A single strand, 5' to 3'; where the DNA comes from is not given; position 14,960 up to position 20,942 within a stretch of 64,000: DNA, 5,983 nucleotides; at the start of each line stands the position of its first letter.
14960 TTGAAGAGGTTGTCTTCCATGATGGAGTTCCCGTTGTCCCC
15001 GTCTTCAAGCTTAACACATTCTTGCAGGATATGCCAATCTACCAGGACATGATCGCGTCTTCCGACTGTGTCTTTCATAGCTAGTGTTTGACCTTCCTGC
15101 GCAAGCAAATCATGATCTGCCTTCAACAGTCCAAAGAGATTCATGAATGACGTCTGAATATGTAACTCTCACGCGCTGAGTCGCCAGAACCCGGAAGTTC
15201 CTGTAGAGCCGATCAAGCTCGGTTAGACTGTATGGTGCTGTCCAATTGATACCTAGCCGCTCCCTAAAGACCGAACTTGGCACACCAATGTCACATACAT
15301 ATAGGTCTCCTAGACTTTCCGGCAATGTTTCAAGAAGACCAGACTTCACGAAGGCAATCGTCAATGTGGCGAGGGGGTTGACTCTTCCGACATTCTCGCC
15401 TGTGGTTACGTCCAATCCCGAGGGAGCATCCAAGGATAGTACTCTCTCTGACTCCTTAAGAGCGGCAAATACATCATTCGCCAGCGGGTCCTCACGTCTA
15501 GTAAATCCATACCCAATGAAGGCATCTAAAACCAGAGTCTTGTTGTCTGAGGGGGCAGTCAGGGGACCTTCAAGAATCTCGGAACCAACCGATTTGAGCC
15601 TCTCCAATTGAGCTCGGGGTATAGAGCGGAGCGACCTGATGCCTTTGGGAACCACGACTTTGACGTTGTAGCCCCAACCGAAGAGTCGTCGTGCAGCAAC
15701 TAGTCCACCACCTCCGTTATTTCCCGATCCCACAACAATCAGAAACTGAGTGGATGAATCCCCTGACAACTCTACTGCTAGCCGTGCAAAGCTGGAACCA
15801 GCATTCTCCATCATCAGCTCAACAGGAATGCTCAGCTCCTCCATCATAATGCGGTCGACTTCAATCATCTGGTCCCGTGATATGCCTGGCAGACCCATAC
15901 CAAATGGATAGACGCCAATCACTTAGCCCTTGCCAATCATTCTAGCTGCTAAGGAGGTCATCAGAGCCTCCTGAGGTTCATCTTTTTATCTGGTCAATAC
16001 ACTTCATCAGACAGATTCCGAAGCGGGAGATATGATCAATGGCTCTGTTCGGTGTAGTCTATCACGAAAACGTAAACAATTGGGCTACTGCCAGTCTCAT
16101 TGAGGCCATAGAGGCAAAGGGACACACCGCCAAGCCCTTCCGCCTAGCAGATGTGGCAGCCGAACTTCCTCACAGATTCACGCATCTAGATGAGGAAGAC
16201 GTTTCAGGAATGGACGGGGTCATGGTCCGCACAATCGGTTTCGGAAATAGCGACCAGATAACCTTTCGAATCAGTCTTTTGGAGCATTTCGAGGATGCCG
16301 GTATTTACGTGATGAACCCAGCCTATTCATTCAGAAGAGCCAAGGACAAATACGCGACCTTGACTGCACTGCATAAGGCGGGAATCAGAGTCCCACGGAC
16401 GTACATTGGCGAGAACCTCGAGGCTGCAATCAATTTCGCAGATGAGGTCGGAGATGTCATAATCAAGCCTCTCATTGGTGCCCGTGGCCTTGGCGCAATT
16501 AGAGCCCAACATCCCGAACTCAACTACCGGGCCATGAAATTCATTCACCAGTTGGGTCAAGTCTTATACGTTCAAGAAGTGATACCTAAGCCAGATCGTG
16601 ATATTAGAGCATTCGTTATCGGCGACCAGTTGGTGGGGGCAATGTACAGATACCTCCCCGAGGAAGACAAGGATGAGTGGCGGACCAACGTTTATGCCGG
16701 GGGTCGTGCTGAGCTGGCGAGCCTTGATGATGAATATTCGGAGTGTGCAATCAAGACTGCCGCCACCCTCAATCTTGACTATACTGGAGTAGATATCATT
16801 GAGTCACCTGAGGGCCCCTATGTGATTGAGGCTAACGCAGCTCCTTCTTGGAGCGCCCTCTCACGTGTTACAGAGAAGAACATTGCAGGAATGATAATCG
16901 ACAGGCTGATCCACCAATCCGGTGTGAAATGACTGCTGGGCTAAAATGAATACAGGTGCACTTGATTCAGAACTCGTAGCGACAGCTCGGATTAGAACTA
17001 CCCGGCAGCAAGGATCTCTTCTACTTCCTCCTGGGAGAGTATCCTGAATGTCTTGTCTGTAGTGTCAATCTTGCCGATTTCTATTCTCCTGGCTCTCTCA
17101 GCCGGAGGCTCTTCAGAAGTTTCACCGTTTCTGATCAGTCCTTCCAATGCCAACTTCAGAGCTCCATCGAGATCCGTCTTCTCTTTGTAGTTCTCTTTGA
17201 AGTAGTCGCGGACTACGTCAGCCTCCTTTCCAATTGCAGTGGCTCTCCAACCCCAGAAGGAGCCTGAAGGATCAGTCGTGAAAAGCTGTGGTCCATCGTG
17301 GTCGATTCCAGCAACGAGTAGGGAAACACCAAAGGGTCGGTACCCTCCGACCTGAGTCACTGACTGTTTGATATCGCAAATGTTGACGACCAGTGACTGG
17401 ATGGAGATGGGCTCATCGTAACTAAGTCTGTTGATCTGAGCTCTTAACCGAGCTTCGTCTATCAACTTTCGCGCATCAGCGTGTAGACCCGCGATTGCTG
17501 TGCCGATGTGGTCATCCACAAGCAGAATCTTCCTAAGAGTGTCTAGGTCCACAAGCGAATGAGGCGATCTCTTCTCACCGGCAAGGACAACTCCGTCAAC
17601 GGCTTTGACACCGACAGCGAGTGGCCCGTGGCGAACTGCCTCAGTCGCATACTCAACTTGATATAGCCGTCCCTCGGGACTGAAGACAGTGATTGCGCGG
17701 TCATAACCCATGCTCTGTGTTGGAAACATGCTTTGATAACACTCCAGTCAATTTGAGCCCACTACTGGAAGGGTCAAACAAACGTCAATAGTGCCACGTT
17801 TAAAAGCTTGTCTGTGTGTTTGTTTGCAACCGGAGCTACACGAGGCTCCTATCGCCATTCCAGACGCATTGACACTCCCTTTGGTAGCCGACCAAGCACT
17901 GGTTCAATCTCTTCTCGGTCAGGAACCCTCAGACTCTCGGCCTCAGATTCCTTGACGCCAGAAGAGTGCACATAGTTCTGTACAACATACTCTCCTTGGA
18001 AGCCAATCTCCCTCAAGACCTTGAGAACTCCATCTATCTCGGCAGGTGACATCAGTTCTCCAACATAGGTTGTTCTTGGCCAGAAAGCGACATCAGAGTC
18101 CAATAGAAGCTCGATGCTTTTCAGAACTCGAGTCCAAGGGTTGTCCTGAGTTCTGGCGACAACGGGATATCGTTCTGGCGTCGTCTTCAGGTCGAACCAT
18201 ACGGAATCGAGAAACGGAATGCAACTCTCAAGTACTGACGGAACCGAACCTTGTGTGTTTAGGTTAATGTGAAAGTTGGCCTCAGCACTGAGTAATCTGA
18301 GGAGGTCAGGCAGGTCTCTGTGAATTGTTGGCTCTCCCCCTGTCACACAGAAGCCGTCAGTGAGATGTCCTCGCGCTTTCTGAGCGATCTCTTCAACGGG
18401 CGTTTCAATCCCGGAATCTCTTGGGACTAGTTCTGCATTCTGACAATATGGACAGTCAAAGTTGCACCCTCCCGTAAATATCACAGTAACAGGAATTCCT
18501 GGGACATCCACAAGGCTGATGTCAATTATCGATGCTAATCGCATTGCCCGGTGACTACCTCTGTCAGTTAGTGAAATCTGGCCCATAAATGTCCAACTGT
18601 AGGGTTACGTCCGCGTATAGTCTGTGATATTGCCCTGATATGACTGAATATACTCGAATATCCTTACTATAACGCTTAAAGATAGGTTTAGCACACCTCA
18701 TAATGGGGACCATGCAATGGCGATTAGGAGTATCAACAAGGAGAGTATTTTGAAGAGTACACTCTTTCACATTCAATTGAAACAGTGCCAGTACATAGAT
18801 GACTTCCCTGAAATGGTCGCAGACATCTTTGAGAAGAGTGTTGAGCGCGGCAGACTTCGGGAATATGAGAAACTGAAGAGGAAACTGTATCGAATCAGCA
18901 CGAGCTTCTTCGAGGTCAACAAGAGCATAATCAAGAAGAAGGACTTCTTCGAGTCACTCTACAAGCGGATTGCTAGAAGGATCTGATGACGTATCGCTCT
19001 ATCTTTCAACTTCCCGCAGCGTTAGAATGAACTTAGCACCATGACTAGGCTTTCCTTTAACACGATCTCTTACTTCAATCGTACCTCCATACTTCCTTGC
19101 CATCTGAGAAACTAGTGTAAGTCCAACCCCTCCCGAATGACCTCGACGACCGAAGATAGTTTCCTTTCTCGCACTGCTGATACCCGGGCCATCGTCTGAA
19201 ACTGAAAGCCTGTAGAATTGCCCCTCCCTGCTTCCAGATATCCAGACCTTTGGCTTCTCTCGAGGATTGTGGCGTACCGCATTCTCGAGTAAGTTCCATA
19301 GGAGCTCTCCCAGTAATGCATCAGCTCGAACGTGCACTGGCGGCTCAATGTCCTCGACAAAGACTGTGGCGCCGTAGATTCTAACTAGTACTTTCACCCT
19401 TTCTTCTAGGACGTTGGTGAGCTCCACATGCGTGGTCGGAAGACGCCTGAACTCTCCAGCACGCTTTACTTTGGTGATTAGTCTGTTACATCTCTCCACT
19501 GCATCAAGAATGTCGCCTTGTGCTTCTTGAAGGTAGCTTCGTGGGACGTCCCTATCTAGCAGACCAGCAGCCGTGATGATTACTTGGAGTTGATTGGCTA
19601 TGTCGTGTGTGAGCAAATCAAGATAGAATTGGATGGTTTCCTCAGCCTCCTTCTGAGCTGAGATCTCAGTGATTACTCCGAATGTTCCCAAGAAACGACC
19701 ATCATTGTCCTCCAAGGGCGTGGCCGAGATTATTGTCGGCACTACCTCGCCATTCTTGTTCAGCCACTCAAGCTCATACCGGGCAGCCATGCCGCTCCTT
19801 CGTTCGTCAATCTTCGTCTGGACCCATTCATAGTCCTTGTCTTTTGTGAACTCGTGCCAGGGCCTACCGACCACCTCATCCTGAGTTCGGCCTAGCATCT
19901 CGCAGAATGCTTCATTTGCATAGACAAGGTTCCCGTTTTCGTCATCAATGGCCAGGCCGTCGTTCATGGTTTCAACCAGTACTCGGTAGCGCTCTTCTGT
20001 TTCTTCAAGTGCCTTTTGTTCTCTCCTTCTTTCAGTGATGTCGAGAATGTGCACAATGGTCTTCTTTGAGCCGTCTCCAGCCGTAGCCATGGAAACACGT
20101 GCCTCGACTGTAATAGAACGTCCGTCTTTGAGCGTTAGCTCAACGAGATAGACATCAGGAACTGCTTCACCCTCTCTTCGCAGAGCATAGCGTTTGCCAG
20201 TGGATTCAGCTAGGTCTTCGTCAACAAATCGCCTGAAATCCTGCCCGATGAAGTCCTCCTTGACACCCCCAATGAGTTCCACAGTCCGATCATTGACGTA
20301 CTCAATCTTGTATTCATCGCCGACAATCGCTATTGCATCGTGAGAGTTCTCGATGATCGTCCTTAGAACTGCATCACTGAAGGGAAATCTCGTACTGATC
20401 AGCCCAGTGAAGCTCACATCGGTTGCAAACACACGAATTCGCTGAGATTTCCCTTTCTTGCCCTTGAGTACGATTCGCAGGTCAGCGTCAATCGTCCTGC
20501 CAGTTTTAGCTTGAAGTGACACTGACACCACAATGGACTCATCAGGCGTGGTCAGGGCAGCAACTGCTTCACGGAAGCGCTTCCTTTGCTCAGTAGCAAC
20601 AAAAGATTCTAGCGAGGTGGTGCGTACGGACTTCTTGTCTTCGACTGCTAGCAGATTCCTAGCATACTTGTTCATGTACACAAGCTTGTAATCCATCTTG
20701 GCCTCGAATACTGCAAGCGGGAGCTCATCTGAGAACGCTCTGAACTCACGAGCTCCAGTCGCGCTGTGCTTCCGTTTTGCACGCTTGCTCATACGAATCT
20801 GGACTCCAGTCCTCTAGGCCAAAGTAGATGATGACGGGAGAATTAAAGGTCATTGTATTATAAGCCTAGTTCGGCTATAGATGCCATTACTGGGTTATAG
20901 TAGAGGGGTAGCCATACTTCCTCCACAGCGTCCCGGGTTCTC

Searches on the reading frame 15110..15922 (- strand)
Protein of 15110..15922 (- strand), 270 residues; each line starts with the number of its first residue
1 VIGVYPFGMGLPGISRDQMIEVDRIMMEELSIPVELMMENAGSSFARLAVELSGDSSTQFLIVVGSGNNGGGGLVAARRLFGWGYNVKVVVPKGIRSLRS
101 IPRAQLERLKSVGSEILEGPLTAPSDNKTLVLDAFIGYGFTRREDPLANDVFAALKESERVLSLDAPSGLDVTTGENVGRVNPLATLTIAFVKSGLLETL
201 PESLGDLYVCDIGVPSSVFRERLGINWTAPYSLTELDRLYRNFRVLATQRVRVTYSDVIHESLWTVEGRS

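Call 7: search_protein_families(library=pfam, proteins=[window:15110-15922:-])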
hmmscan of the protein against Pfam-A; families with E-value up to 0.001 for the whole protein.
window:15110-15922:- (270 aa): 1 family
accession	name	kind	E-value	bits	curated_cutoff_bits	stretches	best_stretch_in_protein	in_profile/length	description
PF03853.21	YjeF_N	-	1e-29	104.1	24.9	1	37-195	4-169/169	YjeF-related protein N-terminus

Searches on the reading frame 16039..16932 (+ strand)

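Call 7: search_protein_families(library=pfam, proteins=[window:16039-16932:+])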
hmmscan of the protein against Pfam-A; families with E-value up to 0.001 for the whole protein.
window:16039-16932:+ (297 aa): 6 families
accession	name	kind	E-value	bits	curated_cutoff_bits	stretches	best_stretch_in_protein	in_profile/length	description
PF08443.16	RimK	-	4e-32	111.8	21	1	101-289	1-187/188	RimK-like ATP-grasp domain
PF02955.21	GSH-S_ATP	-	1.7e-13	50.9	23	1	118-256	12-154/175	Prokaryotic glutathione synthetase, ATP-grasp domain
PF02655.19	ATP-grasp_3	-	3.4e-10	40.7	23.2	1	101-267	1-155/160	ATP-grasp domain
PF14397.11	ATPgrasp_ST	-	1.2e-07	31.7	31.4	0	92-156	10-79/278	Sugar-transfer associated ATP-grasp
PF18030.7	Rimk_N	-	5.2e-06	27.1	26.4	1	9-96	7-92/94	RimK PreATP-grasp domain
PF14398.11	ATPgrasp_YheCD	-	0.00017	21.4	26.8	0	103-160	14-71/255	YheC/D like ATP-grasp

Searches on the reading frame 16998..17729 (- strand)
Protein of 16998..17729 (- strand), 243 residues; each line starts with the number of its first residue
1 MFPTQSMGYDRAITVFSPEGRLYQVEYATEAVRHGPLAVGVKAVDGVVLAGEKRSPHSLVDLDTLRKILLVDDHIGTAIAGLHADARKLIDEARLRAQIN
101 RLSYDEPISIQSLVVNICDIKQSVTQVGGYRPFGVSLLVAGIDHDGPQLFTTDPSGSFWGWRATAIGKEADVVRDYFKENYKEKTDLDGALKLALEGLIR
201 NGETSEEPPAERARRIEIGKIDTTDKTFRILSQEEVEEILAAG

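Call 3: search_protein_families(library=pfam, proteins=[window:16998-17729:-])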
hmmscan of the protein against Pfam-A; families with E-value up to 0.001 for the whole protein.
window:16998-17729:- (243 aa): 2 families
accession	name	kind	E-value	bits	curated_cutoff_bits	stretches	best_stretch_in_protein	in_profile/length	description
PF00227.31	Proteasome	-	2.1e-48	165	22.4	1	32-196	1-168/189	Proteasome subunit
PF10584.14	Proteasome_A_N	-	2.3e-14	53.2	27.7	1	9-31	1-23/23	Proteasome subunit A N-terminal signature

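Call 4: search_protein_families(library=ncbifam, proteins=[window:16998-17729:-])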
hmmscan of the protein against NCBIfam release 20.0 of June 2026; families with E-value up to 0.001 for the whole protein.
window:16998-17729:- (243 aa): 5 families
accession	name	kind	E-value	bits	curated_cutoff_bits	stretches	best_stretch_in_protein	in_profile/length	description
NF003075.0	PRK03996.1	subfamily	4.1e-93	311.3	219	1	2-241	3-237/248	archaeal proteasome endopeptidase complex subunit alpha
TIGR03633.1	arc_protsome_A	equivalog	3.7e-88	294.9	287.35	1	7-240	1-229/230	archaeal proteasome endopeptidase complex subunit alpha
TIGR03634.1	arc_protsome_B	equivalog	2e-24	86.2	224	1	38-198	4-161/185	archaeal proteasome endopeptidase complex subunit beta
TIGR03691.1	20S_bact_alpha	equivalog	1.5e-11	44.2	139.05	1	24-240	16-228/229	proteasome subunit alpha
TIGR03690.1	20S_bact_beta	equivalog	0.0006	19.6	191.9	0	33-201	3-174/222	proteasome subunit beta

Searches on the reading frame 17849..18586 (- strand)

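Call 3: search_protein_families(library=pfam, proteins=[window:17849-18586:-])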
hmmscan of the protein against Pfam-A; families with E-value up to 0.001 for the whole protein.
window:17849-18586:- (245 aa): 2 families
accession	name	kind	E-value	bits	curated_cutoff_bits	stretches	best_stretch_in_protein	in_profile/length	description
PF04055.27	Radical_SAM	-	5.3e-19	69.4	29.5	1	35-166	1-141/166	Radical SAM superfamily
PF13353.11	Fer4_12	-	6.8e-07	30.1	22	1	34-100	8-75/137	4Fe-4S single cluster domain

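Call 4: search_protein_families(library=ncbifam, proteins=[window:17849-18586:-])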
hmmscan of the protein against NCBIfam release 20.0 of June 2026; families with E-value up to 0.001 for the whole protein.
window:17849-18586:- (245 aa): 28 families (the best 25 are shown)
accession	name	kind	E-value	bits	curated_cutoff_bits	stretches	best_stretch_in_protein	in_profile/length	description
TIGR02495.1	NrdG2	equivalog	5.3e-40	136.8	131.15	1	17-205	2-192/193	anaerobic ribonucleoside-triphosphate reductase activating protein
TIGR04041.1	activase_YjjW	hypoth_equivalog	3.6e-15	56.1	250.2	2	73-230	106-261/276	YjjW family glycine radical enzyme activase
TIGR02493.1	PFLA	equivalog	1.7e-13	50.5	231.75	1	20-173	5-164/235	pyruvate formate-lyase-activating protein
TIGR02494.1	PFLE_PFLC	subfamily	5.5e-10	39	174.35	1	21-53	5-36/293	glycyl-radical enzyme activating protein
TIGR03963.1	rSAM_QueE_Clost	equivalog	1.3e-08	34.8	260.1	1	36-116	24-105/219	putative 7-carboxy-7-deazaguanine synthase QueE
TIGR02491.1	NrdG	equivalog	4.7e-08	33.1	126.1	1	18-100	3-88/154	anaerobic ribonucleoside-triphosphate reductase activating protein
TIGR04349.1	rSAM_QueE_gams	hypoth_equivalog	6.6e-08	32.5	300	1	30-115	18-100/210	7-carboxy-7-deazaguanine synthase QueE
TIGR02666.1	moaA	equivalog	1.4e-07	30.8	284.05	1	38-114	17-101/336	GTP 3',8-cyclase MoaA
TIGR02668.1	moaA_archaeal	equivalog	3.4e-07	29.5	325.25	1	35-115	14-96/303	GTP 3',8-cyclase MoaA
NF045702.1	rSAM_GDGT_ether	equivalog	3.5e-07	29.2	450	1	35-113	90-173/486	tetraether lipid synthase Tes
NF043069.1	T4HPD_activ_SAM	equivalog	7.8e-07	28.7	425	0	19-53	6-39/299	trans-4-hydroxy-L-proline dehydratase activase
NF033719.1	ind_deCO2_activ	equivalog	1.3e-06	28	425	0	21-52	7-37/302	indoleacetate decarboxylase activase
TIGR03972.1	rSAM_TYW1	equivalog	1.6e-06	27.4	317.95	1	84-178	128-223/297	4-demethylwyosine synthase TYW1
NF001199.0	PRK00164.2-1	equivalog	2.1e-06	27.1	231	1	37-116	18-99/308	GTP 3',8-cyclase MoaA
TIGR04003.1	rSAM_BssD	equivalog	2.2e-06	27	496.45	1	19-52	5-37/314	[benzylsuccinate synthase]-activating enzyme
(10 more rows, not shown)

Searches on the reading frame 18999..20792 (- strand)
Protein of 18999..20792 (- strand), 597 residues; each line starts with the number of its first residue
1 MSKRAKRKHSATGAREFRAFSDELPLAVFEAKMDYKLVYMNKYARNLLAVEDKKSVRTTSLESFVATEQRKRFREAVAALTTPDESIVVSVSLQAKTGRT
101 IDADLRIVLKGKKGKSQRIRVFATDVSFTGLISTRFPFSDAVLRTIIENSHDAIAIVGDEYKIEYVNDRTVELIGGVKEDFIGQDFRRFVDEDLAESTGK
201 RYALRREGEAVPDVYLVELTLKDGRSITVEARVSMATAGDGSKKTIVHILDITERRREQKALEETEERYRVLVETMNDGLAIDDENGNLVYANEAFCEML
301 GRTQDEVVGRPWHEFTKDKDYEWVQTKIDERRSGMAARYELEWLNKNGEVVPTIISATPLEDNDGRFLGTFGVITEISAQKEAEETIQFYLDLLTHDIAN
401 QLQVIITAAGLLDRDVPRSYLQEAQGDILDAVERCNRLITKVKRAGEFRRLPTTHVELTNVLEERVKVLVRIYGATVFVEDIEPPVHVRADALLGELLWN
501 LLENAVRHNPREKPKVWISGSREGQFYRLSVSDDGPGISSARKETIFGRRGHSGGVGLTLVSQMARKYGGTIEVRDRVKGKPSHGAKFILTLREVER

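Call 3: search_protein_families(library=pfam, proteins=[window:18999-20792:-])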
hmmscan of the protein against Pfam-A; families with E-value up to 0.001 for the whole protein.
window:18999-20792:- (597 aa): 9 families
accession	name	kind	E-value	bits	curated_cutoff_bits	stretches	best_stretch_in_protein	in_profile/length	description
PF13426.13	PAS_9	-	1e-33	116.1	27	2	277-378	1-102/103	PAS domain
PF08448.16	PAS_4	-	1.5e-28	99.7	23.1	2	274-381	2-109/110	PAS fold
PF00989.32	PAS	-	6e-24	84.7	22.6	2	267-376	1-112/113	PAS fold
PF13188.13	PAS_8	-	7.8e-23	80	21.8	2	267-320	1-51/65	PAS domain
PF02518.31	HATPase_c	-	1.9e-17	64.2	26.4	1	493-594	5-109/111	Histidine kinase-, DNA gyrase B-, and HSP90-like ATPase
PF08447.18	PAS_3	-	9.6e-15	55.1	25.6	1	290-372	2-87/89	PAS fold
PF24820.1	Diguanyl_cycl_sensor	-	8.3e-12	45.5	28.1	1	147-194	2-49/109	Diguanylate cyclase-like sensor domain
PF12860.13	PAS_7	-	3.5e-07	30.8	27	1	273-317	1-46/115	PAS fold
PF13596.12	PAS_10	-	0.00028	21.9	22.1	0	282-377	15-105/106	PAS domain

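Call 4: search_protein_families(library=ncbifam, proteins=[window:18999-20792:-])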
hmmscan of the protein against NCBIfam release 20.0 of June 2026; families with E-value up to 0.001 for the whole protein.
window:18999-20792:- (597 aa): 51 families (the best 25 are shown)
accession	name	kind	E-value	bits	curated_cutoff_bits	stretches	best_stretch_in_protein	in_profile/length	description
TIGR00229.1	sensory_box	domain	3.1e-47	159.8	22.9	2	263-386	1-125/126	PAS domain S-box protein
NF047874.1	MASE3_PAS_HK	subfamily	8.9e-41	140.4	560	4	254-386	252-384/655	MASE3 domain-containing sensor histidine kinase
NF008468.0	PRK11360.1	equivalog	3.8e-25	88.3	646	1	260-593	261-607/616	two-component system sensor histidine kinase AtoS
NF046044.1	PnpS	equivalog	7.5e-25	87.7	400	1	259-592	47-389/390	two-component system histidine kinase PnpS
NF052574.1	HisKinEspCMyxo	equivalog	8.7e-22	77.1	1200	1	278-589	295-632/785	serine histidine kinase EspC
NF053781.1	cdiGMPphdstlr2612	equivalog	2.5e-18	65.2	1600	2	243-327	691-775/1268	Tlr1612 family c-di-GMP phosphodiesterase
NF041831.1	NO_HK_NahK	exception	4.1e-18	64.8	1500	2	142-392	207-447/854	hybrid sensor histidine kinase/response regulator NahK/ErcS'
NF008312.0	PRK11100.1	equivalog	6.7e-16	58.2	356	1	377-579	246-463/477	two-component system sensor histidine kinase CreC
NF041880.1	EPS_EpsF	equivalog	1.1e-15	57.2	900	1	254-589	130-488/492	response regulator EpsF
TIGR02966.1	phoR_proteo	equivalog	2.7e-15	56.2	334.2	1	264-549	3-284/333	phosphate regulon sensor histidine kinase PhoR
NF041777.1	sens_FixL_Rhizob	equivalog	1.5e-14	53.5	850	2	223-315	78-171/485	sensor protein FixL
NF008302.0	PRK11091.1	equivalog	3.2e-14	52.1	838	2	485-593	389-504/779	aerobic respiration two-component sensor histidine kinase ArcB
NF007298.0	PRK09776.1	equivalog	1.2e-13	49.9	1135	1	253-387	288-424/1111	diguanylate cyclase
NF033092.0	HK_WalK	equivalog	2.6e-13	49.5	725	1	253-592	243-592/594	cell wall metabolism sensor histidine kinase WalK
TIGR02938.1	nifL_nitrog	equivalog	1.2e-12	47.2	242.45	1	378-579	267-483/494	nitrogen fixation negative regulator NifL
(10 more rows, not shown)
